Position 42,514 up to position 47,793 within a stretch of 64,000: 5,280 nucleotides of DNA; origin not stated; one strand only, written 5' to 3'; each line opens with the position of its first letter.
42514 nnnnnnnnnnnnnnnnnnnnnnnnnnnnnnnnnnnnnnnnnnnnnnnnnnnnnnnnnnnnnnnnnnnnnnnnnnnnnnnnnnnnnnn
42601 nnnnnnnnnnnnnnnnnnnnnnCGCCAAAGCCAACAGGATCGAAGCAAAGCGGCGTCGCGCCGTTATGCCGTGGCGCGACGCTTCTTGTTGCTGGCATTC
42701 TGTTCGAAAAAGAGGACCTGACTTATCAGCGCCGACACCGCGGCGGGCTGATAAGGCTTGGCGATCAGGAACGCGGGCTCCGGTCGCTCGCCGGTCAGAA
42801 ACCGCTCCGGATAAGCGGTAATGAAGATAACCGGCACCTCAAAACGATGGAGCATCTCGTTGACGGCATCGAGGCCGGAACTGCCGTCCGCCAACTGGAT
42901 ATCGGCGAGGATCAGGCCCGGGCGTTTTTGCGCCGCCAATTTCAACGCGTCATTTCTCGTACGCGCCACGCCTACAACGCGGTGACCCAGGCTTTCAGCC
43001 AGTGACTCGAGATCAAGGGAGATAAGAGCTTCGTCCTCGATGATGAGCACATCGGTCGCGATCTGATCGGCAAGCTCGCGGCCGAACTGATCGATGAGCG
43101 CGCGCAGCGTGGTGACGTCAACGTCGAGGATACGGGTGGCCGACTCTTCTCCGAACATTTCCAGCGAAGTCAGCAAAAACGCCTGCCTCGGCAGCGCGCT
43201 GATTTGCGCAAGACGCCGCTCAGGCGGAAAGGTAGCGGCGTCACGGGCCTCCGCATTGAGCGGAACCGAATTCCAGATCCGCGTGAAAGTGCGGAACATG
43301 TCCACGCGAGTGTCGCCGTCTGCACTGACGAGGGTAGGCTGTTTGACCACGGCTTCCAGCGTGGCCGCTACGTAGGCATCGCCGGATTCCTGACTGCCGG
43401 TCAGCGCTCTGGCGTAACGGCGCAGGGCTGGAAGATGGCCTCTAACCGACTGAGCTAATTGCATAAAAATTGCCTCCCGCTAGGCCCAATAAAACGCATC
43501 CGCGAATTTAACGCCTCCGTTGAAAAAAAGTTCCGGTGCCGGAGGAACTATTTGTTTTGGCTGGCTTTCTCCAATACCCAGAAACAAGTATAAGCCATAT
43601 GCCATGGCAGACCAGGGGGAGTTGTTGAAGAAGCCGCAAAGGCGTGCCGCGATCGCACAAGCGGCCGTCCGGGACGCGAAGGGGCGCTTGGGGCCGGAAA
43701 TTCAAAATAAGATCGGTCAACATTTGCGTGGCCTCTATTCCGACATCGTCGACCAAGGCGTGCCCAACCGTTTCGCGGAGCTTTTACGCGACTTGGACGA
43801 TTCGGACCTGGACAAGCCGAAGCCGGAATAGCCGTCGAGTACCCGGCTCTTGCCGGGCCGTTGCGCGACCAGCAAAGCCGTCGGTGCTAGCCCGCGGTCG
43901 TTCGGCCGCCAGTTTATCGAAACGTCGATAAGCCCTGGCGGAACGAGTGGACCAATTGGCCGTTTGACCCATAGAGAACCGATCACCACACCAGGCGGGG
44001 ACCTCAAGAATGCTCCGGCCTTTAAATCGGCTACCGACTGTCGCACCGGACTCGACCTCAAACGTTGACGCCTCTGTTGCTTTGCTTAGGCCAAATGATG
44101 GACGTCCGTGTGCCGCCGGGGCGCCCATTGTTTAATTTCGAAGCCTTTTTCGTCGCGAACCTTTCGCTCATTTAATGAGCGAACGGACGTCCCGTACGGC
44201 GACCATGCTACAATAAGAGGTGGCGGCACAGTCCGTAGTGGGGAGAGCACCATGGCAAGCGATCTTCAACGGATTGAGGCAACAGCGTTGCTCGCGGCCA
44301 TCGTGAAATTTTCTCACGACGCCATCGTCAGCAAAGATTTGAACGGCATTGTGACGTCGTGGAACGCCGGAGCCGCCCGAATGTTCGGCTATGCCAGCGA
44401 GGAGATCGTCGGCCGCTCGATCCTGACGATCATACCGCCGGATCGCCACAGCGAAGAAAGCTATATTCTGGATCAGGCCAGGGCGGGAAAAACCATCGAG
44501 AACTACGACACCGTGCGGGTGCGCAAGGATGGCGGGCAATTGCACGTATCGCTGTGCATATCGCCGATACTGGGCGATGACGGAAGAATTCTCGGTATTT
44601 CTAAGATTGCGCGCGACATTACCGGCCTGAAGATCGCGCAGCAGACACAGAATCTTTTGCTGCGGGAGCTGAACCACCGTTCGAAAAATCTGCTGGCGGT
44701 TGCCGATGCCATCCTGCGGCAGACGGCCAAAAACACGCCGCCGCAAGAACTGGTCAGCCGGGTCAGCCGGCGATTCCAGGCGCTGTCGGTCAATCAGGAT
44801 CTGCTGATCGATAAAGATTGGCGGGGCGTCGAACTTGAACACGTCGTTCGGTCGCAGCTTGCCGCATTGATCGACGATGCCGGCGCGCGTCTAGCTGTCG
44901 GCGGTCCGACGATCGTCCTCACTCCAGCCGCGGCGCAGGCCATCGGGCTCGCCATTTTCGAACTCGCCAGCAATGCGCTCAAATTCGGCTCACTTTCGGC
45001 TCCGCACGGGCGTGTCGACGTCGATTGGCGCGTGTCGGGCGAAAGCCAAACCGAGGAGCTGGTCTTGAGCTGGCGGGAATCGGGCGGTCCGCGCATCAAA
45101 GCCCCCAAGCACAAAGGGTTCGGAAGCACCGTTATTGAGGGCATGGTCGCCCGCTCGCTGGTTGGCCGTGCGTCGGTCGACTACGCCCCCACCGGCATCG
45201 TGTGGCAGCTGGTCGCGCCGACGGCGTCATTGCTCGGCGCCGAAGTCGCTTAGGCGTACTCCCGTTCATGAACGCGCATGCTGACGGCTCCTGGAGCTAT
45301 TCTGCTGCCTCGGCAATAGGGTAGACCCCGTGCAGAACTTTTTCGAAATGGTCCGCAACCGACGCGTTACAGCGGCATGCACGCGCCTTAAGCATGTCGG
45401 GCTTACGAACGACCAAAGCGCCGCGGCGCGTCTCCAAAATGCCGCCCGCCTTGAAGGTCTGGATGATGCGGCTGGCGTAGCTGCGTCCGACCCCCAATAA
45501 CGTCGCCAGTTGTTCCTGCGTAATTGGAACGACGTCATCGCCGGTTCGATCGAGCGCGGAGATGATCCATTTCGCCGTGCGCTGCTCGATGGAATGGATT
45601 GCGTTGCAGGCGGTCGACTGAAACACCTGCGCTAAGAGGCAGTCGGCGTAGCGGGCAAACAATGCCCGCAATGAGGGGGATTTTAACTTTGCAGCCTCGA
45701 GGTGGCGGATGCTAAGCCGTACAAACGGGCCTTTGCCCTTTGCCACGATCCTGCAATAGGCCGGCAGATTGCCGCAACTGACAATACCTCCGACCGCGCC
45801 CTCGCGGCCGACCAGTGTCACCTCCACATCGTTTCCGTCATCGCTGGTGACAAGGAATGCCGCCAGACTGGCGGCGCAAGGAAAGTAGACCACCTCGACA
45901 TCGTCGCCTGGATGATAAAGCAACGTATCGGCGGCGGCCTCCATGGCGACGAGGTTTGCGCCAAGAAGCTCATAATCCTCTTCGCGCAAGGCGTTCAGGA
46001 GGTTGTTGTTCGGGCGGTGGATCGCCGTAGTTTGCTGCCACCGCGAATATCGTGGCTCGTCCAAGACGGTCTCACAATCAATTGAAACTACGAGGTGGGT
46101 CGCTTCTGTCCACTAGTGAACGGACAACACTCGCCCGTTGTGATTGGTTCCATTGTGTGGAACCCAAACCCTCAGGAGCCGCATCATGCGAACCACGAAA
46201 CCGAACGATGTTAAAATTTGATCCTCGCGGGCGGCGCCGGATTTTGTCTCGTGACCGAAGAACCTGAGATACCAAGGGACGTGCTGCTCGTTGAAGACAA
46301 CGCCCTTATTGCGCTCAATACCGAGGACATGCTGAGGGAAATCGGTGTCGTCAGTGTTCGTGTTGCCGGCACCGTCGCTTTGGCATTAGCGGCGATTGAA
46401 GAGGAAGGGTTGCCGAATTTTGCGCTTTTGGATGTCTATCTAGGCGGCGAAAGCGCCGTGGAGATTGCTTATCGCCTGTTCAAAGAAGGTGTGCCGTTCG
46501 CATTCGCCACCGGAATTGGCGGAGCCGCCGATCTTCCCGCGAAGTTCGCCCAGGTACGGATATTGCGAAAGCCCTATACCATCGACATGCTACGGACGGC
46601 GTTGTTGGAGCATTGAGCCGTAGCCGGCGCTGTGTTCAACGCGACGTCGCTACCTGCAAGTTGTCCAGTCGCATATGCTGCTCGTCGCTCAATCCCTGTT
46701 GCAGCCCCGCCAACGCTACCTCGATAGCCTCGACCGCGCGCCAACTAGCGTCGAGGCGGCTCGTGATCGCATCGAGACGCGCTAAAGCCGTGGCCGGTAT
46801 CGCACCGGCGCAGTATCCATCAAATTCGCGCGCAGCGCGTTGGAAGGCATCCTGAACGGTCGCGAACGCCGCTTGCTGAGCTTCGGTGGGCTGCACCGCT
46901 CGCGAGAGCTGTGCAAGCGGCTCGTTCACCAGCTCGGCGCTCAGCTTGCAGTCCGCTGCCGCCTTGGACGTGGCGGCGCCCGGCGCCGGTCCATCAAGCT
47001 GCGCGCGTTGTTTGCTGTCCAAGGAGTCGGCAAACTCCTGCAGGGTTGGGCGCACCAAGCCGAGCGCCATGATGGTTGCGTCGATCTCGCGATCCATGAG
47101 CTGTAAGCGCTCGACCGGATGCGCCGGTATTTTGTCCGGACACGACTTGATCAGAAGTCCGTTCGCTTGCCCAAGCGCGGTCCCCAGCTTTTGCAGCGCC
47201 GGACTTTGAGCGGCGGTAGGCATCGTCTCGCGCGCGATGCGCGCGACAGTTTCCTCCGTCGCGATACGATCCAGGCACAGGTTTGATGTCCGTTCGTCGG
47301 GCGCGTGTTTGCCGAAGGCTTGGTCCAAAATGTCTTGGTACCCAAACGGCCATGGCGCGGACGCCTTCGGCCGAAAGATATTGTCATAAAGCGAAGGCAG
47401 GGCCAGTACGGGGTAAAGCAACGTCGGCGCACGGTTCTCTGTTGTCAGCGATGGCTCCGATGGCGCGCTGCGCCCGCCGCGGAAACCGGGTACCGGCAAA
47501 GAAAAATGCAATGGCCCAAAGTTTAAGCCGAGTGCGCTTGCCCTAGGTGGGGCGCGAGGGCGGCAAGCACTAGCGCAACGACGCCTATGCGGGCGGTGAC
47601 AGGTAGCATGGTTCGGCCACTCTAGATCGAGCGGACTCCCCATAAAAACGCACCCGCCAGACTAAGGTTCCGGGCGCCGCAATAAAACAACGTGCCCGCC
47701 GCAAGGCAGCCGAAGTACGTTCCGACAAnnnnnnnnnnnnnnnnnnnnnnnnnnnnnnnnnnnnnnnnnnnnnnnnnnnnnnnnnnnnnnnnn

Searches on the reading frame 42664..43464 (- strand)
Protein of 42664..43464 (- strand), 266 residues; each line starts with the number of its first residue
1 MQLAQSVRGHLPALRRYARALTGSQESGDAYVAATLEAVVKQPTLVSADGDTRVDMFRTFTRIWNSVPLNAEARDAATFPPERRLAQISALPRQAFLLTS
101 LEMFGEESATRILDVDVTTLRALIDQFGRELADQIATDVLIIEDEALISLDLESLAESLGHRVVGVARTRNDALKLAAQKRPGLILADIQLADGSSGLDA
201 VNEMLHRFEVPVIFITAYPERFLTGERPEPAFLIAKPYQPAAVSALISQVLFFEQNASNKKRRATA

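Call 37: find_homologous_proteins(query=window:42664-43464:-, max_evalue=1e-40)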
Query window:42664-43464:- (266 aa): 7994 proteins with E <= 1e-40 among 8000 candidates; the best 120 are listed.
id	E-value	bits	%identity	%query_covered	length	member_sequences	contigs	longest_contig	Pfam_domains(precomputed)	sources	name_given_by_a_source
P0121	4.8e-153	526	92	100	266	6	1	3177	PF22233.3,PF00072.31,PF22029.3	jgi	jgi:CheY-like chemotaxis protein/DNA-directed RNA polymerase specialized sigma24 family protein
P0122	3.6e-152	523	93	99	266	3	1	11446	PF22233.3,PF00072.31,PF22029.3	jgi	jgi:CheY-like chemotaxis protein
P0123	3.3e-125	435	78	100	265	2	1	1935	PF22233.3,PF00072.31,PF22029.3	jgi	jgi:CheY-like chemotaxis protein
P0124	6.6e-119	414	74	99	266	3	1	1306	PF22233.3,PF00072.31,PF22029.3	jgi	-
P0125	4.9e-117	408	73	100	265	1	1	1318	PF22233.3,PF00072.31,PF22029.3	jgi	-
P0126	1.6e-116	406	73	100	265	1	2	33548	PF22233.3,PF00072.31,PF22029.3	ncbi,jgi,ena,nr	ncbi:MAG: response regulator [Pseudolabrys sp.]|nr:response regulator [Pseudolabrys sp.]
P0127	2.7e-115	402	73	100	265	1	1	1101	PF22233.3,PF00072.31,PF22029.3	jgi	-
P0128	8.0e-115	401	71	100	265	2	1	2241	PF22233.3,PF00072.31,PF22029.3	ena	-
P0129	4.7e-114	398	70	98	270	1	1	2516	PF22233.3,PF00072.31,PF22029.3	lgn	-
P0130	1.8e-111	390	70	100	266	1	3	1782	PF22233.3,PF08281.19,PF00072.31,PF22029.3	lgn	-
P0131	1.4e-110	387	68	100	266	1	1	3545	PF22233.3,PF00072.31,PF22029.3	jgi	jgi:CheY-like chemotaxis protein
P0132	1.6e-110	387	69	97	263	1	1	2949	PF22233.3,PF08281.19,PF00072.31,PF22029.3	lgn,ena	-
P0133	1.7e-110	387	71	97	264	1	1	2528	PF22233.3,PF08281.19,PF00072.31,PF22029.3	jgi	jgi:CheY-like chemotaxis protein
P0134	1.8e-110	387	70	98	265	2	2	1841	PF22233.3,PF08281.19,PF00072.31,PF22029.3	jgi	-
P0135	1.4e-109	384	70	97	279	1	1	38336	PF22233.3,PF00072.31,PF22029.3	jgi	jgi:CheY-like chemotaxis protein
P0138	6.6e-109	381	68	100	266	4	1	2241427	PF22233.3,PF08281.19,PF00072.31,PF22029.3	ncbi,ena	-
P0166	3.5e-107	376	67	100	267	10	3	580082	PF22233.3,PF08281.19,PF00072.31,PF22029.3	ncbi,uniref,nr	ncbi:response regulator [Rhodoplanes serenus]|uniref:Response regulator n=1 Tax=Rhodoplanes serenus 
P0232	4.4e-106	372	68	95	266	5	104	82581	PF22233.3,PF08281.19,PF00072.31,PF22029.3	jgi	jgi:DNA-directed RNA polymerase specialized sigma24 family protein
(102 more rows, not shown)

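Call 39: find_encoding_contigs(protein=P0122, flank=3000, max_places=4)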
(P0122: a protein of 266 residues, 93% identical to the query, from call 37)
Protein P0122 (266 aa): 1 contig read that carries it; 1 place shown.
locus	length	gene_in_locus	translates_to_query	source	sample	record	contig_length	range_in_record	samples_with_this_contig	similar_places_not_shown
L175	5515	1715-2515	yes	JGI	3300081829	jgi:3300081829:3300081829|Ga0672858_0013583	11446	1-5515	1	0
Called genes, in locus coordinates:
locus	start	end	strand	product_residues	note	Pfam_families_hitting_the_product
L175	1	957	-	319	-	?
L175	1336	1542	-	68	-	PF18557:NepR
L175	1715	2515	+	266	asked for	PF22029:PhyR_sigma2, PF22233:PhyR_sigma-like, PF00072:Response_reg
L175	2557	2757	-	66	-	-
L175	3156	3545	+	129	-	PF00072:Response_reg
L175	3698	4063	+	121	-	-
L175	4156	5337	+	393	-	PF01594:AI-2E_transport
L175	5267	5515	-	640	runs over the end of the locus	PF05227:CHASE3, PF00512:HisKA (faint), PF02518:HATPase_c, PF00072:Response_reg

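Call 40: find_encoding_contigs(protein=P0121, flank=3000, max_places=4)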
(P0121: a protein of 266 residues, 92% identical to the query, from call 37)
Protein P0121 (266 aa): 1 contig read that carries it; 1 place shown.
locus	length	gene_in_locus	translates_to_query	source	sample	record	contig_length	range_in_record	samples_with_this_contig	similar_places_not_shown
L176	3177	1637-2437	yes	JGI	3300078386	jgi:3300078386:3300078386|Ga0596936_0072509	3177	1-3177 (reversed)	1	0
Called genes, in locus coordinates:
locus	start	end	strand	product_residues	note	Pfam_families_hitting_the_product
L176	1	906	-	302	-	?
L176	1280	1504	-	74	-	PF18557:NepR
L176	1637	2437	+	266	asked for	PF22029:PhyR_sigma2, PF22233:PhyR_sigma-like, PF00072:Response_reg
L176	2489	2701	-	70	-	-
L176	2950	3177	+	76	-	?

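Call 41: find_encoding_contigs(protein=P0126, flank=3000, max_places=4)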
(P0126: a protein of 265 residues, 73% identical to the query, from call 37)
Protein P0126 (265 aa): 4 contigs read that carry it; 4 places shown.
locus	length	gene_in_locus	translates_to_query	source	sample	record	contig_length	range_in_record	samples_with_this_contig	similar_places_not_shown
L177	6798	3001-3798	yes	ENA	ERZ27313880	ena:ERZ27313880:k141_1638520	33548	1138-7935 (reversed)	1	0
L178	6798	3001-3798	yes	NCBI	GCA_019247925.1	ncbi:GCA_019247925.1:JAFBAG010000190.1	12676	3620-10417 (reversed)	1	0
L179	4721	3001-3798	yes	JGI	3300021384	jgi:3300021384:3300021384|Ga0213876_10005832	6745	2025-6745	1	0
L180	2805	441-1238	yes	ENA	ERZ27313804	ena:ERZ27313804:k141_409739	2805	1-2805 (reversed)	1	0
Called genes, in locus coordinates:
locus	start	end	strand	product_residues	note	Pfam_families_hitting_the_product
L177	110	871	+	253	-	PF13545:HTH_Crp_2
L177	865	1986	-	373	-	PF00989:PAS, PF08448:PAS_4, PF13426:PAS_9, PF08447:PAS_3, PF07536:HWE_HK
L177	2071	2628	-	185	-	PF04542:Sigma70_r2, PF22029:PhyR_sigma2, PF08281:Sigma70_r4_2, PF04545:Sigma70_r4 (weak), PF22233:PhyR_sigma-like (faint)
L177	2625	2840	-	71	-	PF18557:NepR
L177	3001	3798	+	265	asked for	PF22029:PhyR_sigma2, PF22233:PhyR_sigma-like, PF00072:Response_reg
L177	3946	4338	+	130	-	PF00072:Response_reg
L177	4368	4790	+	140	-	-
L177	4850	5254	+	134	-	-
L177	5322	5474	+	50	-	PF11752:DUF3309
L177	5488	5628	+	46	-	-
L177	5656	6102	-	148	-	PF04120:Iron_permease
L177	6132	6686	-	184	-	PF04542:Sigma70_r2, PF22029:PhyR_sigma2, PF08281:Sigma70_r4_2, PF04545:Sigma70_r4 (weak)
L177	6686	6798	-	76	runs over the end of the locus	PF18557:NepR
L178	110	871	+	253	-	PF13545:HTH_Crp_2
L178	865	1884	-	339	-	PF00989:PAS, PF08448:PAS_4, PF13426:PAS_9, PF08447:PAS_3, PF07536:HWE_HK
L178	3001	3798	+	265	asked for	PF22029:PhyR_sigma2, PF22233:PhyR_sigma-like, PF00072:Response_reg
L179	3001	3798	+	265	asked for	PF22029:PhyR_sigma2, PF22233:PhyR_sigma-like, PF00072:Response_reg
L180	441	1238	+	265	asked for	PF22029:PhyR_sigma2, PF22233:PhyR_sigma-like, PF00072:Response_reg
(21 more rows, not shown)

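Call 43: find_encoding_contigs(protein=P0232, flank=2500, max_places=10)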
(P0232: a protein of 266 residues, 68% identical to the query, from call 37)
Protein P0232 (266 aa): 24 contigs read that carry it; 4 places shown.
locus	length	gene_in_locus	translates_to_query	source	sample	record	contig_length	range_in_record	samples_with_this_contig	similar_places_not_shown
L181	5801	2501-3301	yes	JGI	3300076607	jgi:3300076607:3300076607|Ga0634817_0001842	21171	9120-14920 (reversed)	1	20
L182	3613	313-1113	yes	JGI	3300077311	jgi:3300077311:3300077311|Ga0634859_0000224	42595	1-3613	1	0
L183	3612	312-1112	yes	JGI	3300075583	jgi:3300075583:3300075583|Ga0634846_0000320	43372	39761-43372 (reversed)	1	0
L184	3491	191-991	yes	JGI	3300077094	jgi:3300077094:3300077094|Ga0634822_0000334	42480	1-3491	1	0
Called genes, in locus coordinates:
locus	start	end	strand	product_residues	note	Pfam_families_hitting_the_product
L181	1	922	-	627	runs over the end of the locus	PF01926:MMR_HSR1, PF02421:FeoB_N, PF07670:Gate, PF07664:FeoB_C, PF07670:Gate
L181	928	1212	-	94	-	PF04023:FeoA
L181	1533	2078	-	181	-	PF22029:PhyR_sigma2, PF04542:Sigma70_r2, PF08281:Sigma70_r4_2, PF04545:Sigma70_r4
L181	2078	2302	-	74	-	PF18557:NepR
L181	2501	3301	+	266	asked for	PF22029:PhyR_sigma2, PF08281:Sigma70_r4_2, PF22233:PhyR_sigma-like, PF00072:Response_reg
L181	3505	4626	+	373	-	PF08448:PAS_4, PF07536:HWE_HK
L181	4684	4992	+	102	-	-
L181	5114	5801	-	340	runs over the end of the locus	PF13415:Beta-prop_FBX42 (weak), PF24981:Beta-prop_ATRN-LZTR1 (weak), PF24681:Kelch_KLHDC2_KLHL20_DRC7, PF13964:Beta-prop_Calicin, PF24996:NANM, PF25210:Kelch_FKB95, PF01344:Kelch_1, PF25210:Kelch_FKB95 (weak), +2 more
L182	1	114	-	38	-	?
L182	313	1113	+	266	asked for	PF22029:PhyR_sigma2, PF08281:Sigma70_r4_2, PF22233:PhyR_sigma-like, PF00072:Response_reg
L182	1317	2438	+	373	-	PF08448:PAS_4, PF07536:HWE_HK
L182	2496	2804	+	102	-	-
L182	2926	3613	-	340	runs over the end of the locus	PF13415:Beta-prop_FBX42 (weak), PF24981:Beta-prop_ATRN-LZTR1 (weak), PF24681:Kelch_KLHDC2_KLHL20_DRC7, PF13964:Beta-prop_Calicin, PF24996:NANM, PF25210:Kelch_FKB95, PF01344:Kelch_1, PF25210:Kelch_FKB95 (weak), +2 more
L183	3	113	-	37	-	?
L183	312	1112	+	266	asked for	PF22029:PhyR_sigma2, PF08281:Sigma70_r4_2, PF22233:PhyR_sigma-like, PF00072:Response_reg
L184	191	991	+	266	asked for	PF22029:PhyR_sigma2, PF08281:Sigma70_r4_2, PF22233:PhyR_sigma-like, PF00072:Response_reg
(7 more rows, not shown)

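Call 44: find_encoding_contigs(protein=P0138, flank=10000, max_places=3)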
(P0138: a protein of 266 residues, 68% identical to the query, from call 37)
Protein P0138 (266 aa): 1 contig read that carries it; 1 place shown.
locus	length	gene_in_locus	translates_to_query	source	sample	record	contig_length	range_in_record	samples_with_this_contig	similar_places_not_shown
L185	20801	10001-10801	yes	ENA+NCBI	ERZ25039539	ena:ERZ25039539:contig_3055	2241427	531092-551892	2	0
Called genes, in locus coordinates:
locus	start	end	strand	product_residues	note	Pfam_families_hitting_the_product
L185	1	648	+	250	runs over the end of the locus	PF00881:Nitroreductase, PF14512:TM1586_NiRdase (faint)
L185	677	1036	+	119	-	-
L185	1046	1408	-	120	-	PF03330:DPBB_1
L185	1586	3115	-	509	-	PF13298:LigD_N, PF21686:LigD_Prim-Pol, PF01896:DNA_primase_S (weak)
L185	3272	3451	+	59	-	PF07043:DUF1328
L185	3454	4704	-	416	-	PF01266:DAO (faint), PF01494:FAD_binding_3 (weak), PF12831:FAD_oxidored (weak), PF13450:NAD_binding_8, PF13738:Pyr_redox_3 (faint), PF01593:Amino_oxidase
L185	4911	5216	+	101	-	PF07369:DUF1488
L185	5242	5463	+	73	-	-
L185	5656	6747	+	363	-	PF00989:PAS (weak), PF08448:PAS_4, PF07568:HisKA_2, PF13581:HATPase_c_2, PF02518:HATPase_c (weak)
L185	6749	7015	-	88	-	-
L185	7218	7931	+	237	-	PF03734:YkuD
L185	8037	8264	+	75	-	-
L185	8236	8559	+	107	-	-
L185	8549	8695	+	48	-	-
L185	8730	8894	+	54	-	-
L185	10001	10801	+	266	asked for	PF22029:PhyR_sigma2, PF08281:Sigma70_r4_2 (faint), PF22233:PhyR_sigma-like, PF00072:Response_reg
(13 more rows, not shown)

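Call 45: find_encoding_contigs(protein=P0166, flank=10000, max_places=4)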
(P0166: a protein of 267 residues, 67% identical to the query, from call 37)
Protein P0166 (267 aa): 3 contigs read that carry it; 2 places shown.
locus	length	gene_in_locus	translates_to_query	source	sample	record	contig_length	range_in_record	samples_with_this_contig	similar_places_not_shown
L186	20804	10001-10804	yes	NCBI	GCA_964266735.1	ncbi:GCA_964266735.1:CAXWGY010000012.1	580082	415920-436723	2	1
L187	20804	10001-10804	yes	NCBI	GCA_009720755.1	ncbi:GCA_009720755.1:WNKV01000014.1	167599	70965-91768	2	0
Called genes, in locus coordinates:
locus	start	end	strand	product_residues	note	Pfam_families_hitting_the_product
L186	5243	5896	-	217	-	PF00188:CAP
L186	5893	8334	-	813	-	PF12607:DUF3772, PF00924:MS_channel_2nd, PF21082:MS_channel_3rd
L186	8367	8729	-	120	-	-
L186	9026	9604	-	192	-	PF04542:Sigma70_r2, PF22029:PhyR_sigma2, PF07638:Sigma70_ECF (weak), PF08281:Sigma70_r4_2, PF04545:Sigma70_r4, PF22233:PhyR_sigma-like (faint)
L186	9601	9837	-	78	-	PF18557:NepR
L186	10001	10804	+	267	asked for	PF22029:PhyR_sigma2, PF08281:Sigma70_r4_2, PF22233:PhyR_sigma-like, PF00072:Response_reg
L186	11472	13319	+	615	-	PF25487:ETR1_N, PF08448:PAS_4, PF13596:PAS_10 (faint), PF08448:PAS_4, PF07536:HWE_HK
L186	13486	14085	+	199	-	-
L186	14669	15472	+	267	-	PF03734:YkuD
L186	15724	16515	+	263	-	PF11064:DUF2865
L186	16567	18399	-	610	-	PF00664:ABC_membrane, PF00005:ABC_tran, PF02463:SMC_N (weak)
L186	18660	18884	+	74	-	PF01197:Ribosomal_L31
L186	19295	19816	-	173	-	PF07323:DUF1465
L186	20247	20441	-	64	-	PF06698:DUF1192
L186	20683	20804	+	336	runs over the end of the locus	PF08240:ADH_N, PF00107:ADH_zinc_N, PF13602:ADH_zinc_N_2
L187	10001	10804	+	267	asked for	PF22029:PhyR_sigma2, PF08281:Sigma70_r4_2, PF22233:PhyR_sigma-like, PF00072:Response_reg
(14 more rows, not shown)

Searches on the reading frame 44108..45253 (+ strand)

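Call 69: search_protein_families(library=pfam, proteins=[window:44108-45253:+])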
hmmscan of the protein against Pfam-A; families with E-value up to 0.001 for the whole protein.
window:44108-45253:+ (381 aa): 6 families
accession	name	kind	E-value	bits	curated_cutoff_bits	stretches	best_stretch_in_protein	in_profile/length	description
PF07536.20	HWE_HK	-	5.9e-20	72.2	22.8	1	187-267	1-82/83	HWE histidine kinase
PF13426.13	PAS_9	-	2.4e-17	63.5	27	1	71-172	2-102/103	PAS domain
PF00989.32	PAS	-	2.9e-17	63.2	22.6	1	62-171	3-113/113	PAS fold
PF08448.16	PAS_4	-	1.7e-13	51.2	23.1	1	70-173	5-107/110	PAS fold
PF08447.18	PAS_3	-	6.8e-08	33.1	25.6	1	83-167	2-88/89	PAS fold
PF13188.13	PAS_8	-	5.1e-05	23.5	21.8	1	61-114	2-55/65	PAS domain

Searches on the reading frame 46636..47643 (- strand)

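Call 75: search_protein_families(library=pfam, proteins=[window:46636-47643:-], max_evalue=0.00001)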
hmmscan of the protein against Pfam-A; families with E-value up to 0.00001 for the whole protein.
window:46636-47643:- (335 aa): 1 family
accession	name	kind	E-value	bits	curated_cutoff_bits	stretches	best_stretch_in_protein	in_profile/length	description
PF07813.17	LTXXQ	-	1.5e-19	71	24.3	2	130-217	3-97/100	LTXXQ motif family protein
